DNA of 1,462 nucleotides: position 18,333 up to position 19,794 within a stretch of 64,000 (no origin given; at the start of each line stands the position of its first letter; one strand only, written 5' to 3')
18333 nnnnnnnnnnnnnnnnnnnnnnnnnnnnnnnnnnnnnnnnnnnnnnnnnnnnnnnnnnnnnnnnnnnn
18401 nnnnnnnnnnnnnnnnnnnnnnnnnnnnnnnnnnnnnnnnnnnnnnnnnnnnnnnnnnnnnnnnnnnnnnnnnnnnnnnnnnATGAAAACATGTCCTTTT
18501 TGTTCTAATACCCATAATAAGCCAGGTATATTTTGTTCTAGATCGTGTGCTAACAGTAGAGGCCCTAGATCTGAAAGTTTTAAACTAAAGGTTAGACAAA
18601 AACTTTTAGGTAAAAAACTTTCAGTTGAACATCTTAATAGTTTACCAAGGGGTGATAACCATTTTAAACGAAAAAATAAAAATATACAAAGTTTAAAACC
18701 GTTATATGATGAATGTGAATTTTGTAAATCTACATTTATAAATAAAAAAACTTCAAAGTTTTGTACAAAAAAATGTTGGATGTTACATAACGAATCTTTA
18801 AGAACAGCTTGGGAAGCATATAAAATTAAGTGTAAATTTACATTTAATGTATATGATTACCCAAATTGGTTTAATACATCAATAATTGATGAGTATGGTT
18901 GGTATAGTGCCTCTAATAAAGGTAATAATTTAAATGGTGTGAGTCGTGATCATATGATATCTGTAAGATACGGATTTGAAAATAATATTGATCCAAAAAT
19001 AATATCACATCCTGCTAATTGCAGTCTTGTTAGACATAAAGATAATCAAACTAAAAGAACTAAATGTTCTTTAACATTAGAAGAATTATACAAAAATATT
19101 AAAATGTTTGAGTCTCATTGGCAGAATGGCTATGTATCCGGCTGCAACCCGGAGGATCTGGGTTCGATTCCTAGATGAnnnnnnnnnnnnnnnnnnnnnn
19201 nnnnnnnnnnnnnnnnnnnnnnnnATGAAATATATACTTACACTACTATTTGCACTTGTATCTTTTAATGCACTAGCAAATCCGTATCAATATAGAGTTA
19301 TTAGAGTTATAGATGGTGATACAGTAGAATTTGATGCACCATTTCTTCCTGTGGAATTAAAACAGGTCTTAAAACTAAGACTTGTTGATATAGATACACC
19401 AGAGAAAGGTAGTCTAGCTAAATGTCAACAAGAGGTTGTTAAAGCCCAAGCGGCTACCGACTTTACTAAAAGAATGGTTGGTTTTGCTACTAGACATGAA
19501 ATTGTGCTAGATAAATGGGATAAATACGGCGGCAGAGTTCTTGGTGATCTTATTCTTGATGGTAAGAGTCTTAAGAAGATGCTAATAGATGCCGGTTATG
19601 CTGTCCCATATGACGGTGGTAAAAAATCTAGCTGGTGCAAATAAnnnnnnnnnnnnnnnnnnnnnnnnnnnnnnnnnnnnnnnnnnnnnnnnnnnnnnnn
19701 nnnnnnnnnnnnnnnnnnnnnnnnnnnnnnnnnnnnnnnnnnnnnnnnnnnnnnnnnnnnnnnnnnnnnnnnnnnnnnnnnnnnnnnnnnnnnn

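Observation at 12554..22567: Four homing-endonuclease genes in the tRNA cluster, each preceded by a hairpin that buries the RBS and contains a T4-type late promoter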

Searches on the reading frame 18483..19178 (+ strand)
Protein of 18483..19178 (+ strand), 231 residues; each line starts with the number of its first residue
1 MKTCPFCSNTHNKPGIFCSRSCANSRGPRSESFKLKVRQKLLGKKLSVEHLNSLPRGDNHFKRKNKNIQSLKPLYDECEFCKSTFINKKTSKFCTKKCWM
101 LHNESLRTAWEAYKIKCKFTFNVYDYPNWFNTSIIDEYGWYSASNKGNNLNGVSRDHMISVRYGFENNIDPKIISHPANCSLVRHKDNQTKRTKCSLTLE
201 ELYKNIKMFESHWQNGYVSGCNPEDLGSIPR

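Call 5: search_protein_families(library=pfam, proteins=[window:18483-19178:+], max_evalue=0.01)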
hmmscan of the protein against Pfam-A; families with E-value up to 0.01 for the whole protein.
window:18483-19178:+ (231 aa): 0 families

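Call 11: search_protein_families(library=phrogs, proteins=[window:18483-19178:+], max_evalue=0.001)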
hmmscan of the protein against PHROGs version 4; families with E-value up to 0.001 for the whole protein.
window:18483-19178:+ (231 aa): 3 families
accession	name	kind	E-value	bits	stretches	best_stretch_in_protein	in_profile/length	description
phrog_23051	-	unknown function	5.5e-35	122.5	1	112-211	147-243/246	-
phrog_5104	-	unknown function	2e-05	25.3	1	58-210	59-216/228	-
phrog_1271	-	DNA, RNA and nucleotide metabolism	0.00051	20.5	1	2-106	178-246/361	HNH endonuclease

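Call 31: find_related_loci(query=window:18483-19178:+, collection=viral_contigs, flank=1500)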
Query window:18483-19178:+ (231 aa) in viral_contigs; peptide patterns used: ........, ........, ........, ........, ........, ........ (x = any residue, [..] = any of these).
4 stretches matched a pattern; 4 encode a relative of the query (tblastn E <= 1e-3); 4 distinct loci.
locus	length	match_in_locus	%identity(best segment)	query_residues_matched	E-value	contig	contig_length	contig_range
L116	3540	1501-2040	47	17-219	8e-50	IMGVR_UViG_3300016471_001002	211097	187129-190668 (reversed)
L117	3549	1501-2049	39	13-218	3e-44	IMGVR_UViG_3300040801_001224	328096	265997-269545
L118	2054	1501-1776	43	113-207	6e-21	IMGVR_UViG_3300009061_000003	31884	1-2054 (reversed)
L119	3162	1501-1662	41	156-209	5e-10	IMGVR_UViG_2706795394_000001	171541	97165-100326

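Call 33: search_protein_families(library=pfam, proteins=[window:18483-19178:+], max_evalue=10)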
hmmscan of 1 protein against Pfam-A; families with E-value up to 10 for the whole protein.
window:18483-19178:+ (231 aa): 2 families
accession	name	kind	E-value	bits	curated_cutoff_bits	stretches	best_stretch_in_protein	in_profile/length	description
PF15801.11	zf-C6H2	-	0.13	12.9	30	1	3-22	14-33/47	zf-MYND-like zinc finger, mRNA-binding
PF18912.6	DZR_2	-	1.7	9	27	1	3-25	9-30/56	Double zinc ribbon domain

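Call 34: find_homologous_proteins(query=window:18483-19178:+, max_evalue=0.001)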
Query window:18483-19178:+ (231 aa): 655 proteins with E <= 0.001 among 727 candidates; the best 120 are listed.
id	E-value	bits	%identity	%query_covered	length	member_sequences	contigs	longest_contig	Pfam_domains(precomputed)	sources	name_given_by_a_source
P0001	5.6e-158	541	98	100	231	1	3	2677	-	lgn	-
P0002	9.1e-109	380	72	100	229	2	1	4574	-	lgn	-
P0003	2.7e-85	304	58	100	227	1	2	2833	-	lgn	-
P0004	5.8e-84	299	59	100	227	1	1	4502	-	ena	-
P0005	3.9e-75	270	60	89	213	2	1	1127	-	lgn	-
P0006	2.1e-74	268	58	90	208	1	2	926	-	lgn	-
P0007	2.2e-74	268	56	92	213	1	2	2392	-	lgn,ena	-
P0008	2.7e-74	268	55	93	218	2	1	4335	-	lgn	-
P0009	3.6e-72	261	57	89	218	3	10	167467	-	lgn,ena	-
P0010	3.7e-72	261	57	91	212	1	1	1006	-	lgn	-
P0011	1.1e-71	259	56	90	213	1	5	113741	-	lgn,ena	-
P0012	2.4e-71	258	58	90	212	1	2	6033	-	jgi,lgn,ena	jgi:hypothetical protein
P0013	4.3e-71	257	54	93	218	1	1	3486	-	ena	-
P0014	7.4e-68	246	54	90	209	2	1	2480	-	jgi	jgi:hypothetical protein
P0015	1.2e-67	246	54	90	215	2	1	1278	-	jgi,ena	-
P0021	5.2e-66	240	52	94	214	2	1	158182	-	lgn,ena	-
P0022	8.3e-66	240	55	90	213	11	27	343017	-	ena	-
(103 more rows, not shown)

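Call 36: search_solved_structures(query=A3, max_evalue=10, show_alignments=2)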
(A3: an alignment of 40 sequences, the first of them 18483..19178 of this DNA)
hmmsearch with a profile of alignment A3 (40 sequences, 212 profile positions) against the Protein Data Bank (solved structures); distinct sequences matched with E-value up to 10: 4.
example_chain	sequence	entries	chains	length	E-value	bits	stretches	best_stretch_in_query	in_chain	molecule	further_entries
2w0t_A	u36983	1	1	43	0.17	14.8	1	3-31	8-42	LETHAL(3)MALIGNANT BRAIN TUMOR-LIKE 2 PROTEIN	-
8tpu_Ai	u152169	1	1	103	1.3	12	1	13-90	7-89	Large ribosomal subunit protein eL42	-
4rvz_Z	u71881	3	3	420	7.3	9.5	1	14-108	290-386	tRNA(Ile2) 2-agmatinylcytidine synthetase TiaS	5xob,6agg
3amt_A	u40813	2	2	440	8.2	9.3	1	14-108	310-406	Putative uncharacterized protein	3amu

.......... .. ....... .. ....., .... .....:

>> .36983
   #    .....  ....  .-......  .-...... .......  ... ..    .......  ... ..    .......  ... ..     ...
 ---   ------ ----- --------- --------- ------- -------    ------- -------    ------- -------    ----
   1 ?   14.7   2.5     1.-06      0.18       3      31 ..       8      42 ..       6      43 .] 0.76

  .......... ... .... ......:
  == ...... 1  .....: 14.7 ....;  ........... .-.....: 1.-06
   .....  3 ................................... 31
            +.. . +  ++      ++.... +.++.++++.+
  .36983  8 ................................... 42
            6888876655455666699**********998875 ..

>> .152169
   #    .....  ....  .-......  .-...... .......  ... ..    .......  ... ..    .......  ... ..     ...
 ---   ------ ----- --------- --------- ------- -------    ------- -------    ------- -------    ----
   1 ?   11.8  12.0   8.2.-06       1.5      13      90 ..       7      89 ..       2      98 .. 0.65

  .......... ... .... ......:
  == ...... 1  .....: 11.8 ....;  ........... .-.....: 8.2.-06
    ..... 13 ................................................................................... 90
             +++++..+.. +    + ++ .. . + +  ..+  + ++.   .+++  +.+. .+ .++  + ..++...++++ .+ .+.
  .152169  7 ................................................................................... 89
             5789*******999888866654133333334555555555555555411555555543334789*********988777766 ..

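Call 48: predict_structure(alignment_id=A3)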
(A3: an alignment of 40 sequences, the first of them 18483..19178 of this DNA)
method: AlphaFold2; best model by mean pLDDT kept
length: 231 residues; sequences in the alignment: 40
mean_pLDDT: 88.0   pTM: 0.64
mean pLDDT of the five models: 88.0, 87.0, 86.9, 86.5, 86.4
residues with pLDDT >= 90: 146; 70-90: 59; 50-70: 18; < 50: 8
segments of 3 or more residues with pLDDT < 50: 224-231
pLDDT, mean of each block of 10 residues (from residue 1): 92 93 83 87 79 78 71 87 92 96 98 98 96 97 83 97 98 98 96 94 97 73 47 39
secondary structure, 60 per line:
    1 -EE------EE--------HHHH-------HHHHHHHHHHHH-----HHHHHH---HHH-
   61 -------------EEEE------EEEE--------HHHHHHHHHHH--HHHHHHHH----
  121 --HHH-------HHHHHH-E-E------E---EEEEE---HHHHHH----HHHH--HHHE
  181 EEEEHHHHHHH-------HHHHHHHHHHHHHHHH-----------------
elements in order: H20-23 H31-42 H48-53 E74-77 E84-87 H96-106 H109-116 H133-138 E153-157 H161-166 H171-174 E180-184 H185-191 H199-214

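Call 50: find_encoding_contigs(protein=P0002, flank=1500, max_places=3)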
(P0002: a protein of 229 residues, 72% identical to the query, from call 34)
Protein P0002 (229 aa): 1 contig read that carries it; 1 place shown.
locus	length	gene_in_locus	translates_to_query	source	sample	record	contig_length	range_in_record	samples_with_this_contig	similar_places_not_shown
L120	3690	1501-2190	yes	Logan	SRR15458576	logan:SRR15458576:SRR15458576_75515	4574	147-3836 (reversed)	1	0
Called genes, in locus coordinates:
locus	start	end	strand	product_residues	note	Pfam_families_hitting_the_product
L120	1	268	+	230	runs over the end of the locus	PF13392:HNH_3 (weak)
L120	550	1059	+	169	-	PF13505:OMP_b-brl, PF01389:OmpA_membrane (faint)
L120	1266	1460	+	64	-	-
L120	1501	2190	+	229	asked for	-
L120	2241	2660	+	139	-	PF00565:SNase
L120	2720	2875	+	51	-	-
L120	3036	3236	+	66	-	-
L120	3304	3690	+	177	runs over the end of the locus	?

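Call 51: find_encoding_contigs(protein=P0003, flank=1500, max_places=3)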
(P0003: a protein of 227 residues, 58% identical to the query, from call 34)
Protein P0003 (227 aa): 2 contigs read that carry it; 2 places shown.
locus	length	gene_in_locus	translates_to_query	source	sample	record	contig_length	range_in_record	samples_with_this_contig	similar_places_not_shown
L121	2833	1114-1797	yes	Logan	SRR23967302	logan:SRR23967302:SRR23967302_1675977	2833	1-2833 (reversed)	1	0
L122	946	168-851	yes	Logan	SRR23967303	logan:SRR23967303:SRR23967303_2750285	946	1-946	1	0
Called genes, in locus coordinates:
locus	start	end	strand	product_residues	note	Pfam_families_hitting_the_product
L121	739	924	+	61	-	-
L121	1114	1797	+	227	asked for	-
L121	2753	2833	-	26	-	?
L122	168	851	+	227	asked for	-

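Call 52: find_encoding_contigs(protein=P0004, flank=600, max_places=2)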
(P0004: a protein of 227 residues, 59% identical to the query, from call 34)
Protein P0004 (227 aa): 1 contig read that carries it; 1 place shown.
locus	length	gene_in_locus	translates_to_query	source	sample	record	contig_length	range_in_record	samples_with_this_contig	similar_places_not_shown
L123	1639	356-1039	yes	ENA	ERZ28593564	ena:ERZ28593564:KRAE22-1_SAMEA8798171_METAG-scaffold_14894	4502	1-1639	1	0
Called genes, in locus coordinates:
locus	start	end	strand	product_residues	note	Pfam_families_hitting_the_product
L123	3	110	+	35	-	?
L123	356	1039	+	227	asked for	-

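Call 53: find_encoding_contigs(protein=P0009, flank=600, max_places=2)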
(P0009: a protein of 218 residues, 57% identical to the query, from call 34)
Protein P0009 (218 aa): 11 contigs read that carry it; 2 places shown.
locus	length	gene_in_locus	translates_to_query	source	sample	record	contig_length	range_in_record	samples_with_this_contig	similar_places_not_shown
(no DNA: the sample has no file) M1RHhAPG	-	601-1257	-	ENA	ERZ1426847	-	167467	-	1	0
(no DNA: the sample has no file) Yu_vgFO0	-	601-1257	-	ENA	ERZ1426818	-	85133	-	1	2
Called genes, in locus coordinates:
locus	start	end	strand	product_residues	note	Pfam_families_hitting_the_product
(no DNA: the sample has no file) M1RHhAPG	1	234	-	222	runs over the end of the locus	-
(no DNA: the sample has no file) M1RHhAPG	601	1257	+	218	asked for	-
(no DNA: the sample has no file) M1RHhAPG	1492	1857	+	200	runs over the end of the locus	-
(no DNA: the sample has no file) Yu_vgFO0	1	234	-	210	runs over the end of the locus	-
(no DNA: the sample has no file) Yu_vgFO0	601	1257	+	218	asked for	-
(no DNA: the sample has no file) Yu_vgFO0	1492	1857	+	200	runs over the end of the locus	-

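Call 54: find_encoding_contigs(protein=P0011, flank=600, max_places=2)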
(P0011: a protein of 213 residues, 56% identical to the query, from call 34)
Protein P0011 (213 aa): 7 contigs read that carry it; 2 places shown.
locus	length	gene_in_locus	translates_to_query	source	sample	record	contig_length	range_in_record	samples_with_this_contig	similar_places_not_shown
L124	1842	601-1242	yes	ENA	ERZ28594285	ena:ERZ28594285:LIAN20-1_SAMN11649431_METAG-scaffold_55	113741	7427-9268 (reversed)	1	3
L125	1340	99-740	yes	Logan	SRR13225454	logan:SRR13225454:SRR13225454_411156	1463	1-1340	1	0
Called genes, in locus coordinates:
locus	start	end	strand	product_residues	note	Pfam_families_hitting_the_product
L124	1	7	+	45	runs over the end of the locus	-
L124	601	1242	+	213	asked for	-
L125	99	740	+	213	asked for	-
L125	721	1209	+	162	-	-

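Call 55: find_encoding_contigs(protein=P0021, flank=600, max_places=2)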
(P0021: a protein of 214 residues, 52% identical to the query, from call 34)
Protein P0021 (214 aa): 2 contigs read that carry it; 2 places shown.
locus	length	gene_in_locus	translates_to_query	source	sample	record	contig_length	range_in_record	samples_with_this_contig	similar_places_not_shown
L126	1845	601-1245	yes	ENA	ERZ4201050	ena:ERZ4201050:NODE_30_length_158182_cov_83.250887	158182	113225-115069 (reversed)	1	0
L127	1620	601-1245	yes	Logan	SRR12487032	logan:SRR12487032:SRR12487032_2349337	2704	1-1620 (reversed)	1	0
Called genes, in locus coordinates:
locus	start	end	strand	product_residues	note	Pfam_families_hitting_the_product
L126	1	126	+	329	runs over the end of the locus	-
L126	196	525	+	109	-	-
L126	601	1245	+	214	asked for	-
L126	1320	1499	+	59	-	-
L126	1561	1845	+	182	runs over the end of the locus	PF20530:DUF6745 (faint)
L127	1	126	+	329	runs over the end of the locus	-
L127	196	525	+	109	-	-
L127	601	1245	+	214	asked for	-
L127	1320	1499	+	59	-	-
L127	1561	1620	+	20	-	?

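Call 56: find_encoding_contigs(protein=P0022, flank=600, max_places=2)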
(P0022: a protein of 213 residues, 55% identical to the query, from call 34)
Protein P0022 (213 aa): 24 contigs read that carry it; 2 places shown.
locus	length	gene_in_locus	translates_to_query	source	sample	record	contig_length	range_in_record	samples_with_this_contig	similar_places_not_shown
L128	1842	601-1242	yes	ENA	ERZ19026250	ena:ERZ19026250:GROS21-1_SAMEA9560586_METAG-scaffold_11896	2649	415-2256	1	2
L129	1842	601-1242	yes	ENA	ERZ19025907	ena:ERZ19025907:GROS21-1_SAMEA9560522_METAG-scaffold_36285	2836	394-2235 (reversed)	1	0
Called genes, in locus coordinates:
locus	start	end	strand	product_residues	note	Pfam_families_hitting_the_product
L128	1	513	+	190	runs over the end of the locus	PF00117:GATase (weak), PF09825:BPL_N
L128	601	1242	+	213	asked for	-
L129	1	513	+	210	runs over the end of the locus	PF09825:BPL_N, PF00117:GATase (weak)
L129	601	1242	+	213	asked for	-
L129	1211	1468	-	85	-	-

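Call 57: find_encoding_contigs(protein=P0012, flank=600, max_places=2)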
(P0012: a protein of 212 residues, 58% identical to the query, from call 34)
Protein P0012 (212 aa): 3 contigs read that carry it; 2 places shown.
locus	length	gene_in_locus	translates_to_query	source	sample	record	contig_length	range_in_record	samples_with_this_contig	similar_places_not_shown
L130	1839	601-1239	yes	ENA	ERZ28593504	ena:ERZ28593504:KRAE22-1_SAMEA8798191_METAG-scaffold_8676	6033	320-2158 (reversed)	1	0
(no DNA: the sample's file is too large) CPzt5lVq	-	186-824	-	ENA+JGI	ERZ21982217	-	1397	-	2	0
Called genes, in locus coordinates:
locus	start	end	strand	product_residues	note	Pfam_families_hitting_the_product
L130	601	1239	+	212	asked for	-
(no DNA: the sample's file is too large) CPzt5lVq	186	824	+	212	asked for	-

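Call 59: fold_search(model_id=the predicted structure, library=pdb)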
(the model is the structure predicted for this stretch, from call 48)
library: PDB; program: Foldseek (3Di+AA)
matches with E <= 10: 43; with E <= 0.001: 0
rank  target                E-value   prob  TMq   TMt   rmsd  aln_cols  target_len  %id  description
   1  9fqr_Ij               2.2e-01  0.13  0.18  0.10  16.5       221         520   13  96-nm repeat of axonemal doublet microtubules from bovine sperm (released 2025-03-26)
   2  8f43                  3.0e-01  0.44  0.14  0.29   7.4        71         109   17  HNH Nuclease Domain from G. stearothermophilus Cas9, K597A mutant (released 2022-12-21)
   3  9j1z_A                4.1e-01  0.18  0.17  0.28  13.0       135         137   16  Crystal structure of Nme1Cas9 HNH domain bound to anti-CRISPR AcrIIC1Nme1ST (released 2026-03-04)
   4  5vgb_A                5.0e-01  0.35  0.16  0.25   7.6        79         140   19  Crystal structure of NmeCas9 HNH domain bound to anti-CRISPR AcrIIC1 (released 2017-08-30)
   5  7enh_A                6.4e-01  0.20  0.16  0.23  11.3        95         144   18  Crystal structure of cas and anti-cas protein complex (released 2022-04-20)
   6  8if0_X                1.2e+00  0.11  0.18  0.26  12.3       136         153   18  NmeHNH-AcrIIC1 complex (released 2024-04-24)
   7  9j1y_A                1.5e+00  0.08  0.17  0.26  12.8       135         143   16  Crystal structure of Nme1Cas9 HNH domain bound to anti-CRISPR AcrIIC1Boe. (released 2026-03-04)
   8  7mpz                  1.7e+00  0.08  0.17  0.26  13.8       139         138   15  HNH Nuclease Domain from G. stearothermophilus Cas9 (released 2021-12-22)
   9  9ar6_A                1.9e+00  0.05  0.16  0.05  16.2       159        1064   13  CryoEM structure of ThermoCas9 in pre-cleavage state bound with the DNA containing NNNNCCA PAM (released 2025-02-26)
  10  8t7s_A                2.0e+00  0.16  0.14  0.04   6.0        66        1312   20  SpRYmer bound to NAC PAM DNA (released 2024-05-01)
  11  8zcy_A                2.0e+00  0.05  0.16  0.07  15.1       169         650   12  Cryo-EM structure of eSaCas9_NNG-guide RNA-target DNA complex in an interrogation state (released 2025-11-05)
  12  8tzz_A                2.1e+00  0.18  0.14  0.03   6.0        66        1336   18  SpG Cas9 with NGC PAM DNA target (released 2024-05-01)
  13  9wa9_A                2.1e+00  0.10  0.14  0.04   6.1        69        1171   17  SuperFi Cas9 - 22nt sgRNA - DNA ternary complex Class B (released 2025-12-31)
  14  6jdq_A                2.3e+00  0.08  0.18  0.05  13.0       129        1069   17  Crystal structure of Nme1Cas9 in complex with sgRNA (released 2019-11-06)
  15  6o0y_A                2.9e+00  0.08  0.15  0.04   6.4        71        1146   21  Conformational states of Cas9-sgRNA-DNA ternary complex in the presence of magnesium (released 2019-07-10)
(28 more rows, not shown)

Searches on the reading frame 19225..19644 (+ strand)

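Call 11: search_protein_families(library=phrogs, proteins=[window:19225-19644:+], max_evalue=0.001)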
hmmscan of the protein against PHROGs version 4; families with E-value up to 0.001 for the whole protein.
window:19225-19644:+ (139 aa): 3 families
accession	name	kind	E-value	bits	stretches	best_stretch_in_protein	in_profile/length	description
phrog_452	-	DNA, RNA and nucleotide metabolism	1.1e-18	68.8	1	18-135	66-183/201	endonuclease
phrog_8809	-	unknown function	3e-06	25.5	1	20-130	1098-1205/2317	-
phrog_20876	-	DNA, RNA and nucleotide metabolism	0.00082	19.4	0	25-128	170-271/395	nuclease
